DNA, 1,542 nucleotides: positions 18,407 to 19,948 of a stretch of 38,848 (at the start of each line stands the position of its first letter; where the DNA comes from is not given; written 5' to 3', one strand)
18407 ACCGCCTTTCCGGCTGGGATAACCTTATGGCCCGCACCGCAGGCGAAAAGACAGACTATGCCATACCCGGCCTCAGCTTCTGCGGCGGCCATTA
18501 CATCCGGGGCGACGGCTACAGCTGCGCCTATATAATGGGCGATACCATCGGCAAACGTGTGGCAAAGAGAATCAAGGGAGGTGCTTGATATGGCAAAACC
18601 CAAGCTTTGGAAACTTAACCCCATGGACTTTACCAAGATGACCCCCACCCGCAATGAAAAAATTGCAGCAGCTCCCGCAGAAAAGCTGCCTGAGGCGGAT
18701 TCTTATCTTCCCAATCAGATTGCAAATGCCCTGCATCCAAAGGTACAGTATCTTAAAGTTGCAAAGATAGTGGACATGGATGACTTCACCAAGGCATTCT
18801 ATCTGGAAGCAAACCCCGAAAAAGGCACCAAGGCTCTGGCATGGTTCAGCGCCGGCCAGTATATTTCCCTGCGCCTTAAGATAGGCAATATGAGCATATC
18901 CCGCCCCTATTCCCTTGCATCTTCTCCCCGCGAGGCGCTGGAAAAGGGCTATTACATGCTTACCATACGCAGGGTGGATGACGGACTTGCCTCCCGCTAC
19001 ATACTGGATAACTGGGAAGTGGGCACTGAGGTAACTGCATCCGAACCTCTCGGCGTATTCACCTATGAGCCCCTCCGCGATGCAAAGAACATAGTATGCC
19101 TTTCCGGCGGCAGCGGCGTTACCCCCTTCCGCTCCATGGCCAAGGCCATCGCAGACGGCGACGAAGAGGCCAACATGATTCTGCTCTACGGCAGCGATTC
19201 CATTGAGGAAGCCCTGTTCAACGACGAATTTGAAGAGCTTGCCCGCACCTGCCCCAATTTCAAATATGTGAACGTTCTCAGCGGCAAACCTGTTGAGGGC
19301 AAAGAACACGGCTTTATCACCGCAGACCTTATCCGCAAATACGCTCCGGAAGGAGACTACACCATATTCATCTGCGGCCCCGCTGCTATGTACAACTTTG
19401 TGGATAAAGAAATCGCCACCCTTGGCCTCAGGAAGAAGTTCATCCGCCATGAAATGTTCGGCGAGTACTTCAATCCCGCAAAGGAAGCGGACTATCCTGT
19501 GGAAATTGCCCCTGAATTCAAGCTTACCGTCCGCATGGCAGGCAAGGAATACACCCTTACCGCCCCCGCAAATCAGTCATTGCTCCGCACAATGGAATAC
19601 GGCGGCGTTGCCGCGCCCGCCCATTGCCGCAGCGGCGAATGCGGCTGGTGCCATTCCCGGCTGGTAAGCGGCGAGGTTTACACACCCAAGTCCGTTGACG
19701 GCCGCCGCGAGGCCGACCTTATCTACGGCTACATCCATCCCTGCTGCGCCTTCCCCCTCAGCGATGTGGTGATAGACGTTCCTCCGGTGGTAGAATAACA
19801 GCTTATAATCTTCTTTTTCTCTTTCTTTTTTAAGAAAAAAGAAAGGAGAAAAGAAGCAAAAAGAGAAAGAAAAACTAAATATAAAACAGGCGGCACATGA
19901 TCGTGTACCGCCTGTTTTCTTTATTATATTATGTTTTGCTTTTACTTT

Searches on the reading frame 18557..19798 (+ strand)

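Call 67: search_protein_families(library=pfam, proteins=[window:18557-19798:+], max_evalue=0.0001)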
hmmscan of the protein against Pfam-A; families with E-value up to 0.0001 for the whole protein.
window:18557-19798:+ (413 aa): 3 families
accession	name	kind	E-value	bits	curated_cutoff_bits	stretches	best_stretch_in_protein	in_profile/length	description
PF00175.26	NAD_binding_1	-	1.2e-18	68.2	22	1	182-283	2-108/109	Oxidoreductase NAD-binding domain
PF00111.32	Fer2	-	4.2e-10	39.9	21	1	327-400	3-76/77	2Fe-2S iron-sulfur cluster binding domain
PF00970.30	FAD_binding_6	-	9.7e-10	39.1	21.1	1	96-170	29-99/99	Oxidoreductase FAD-binding domain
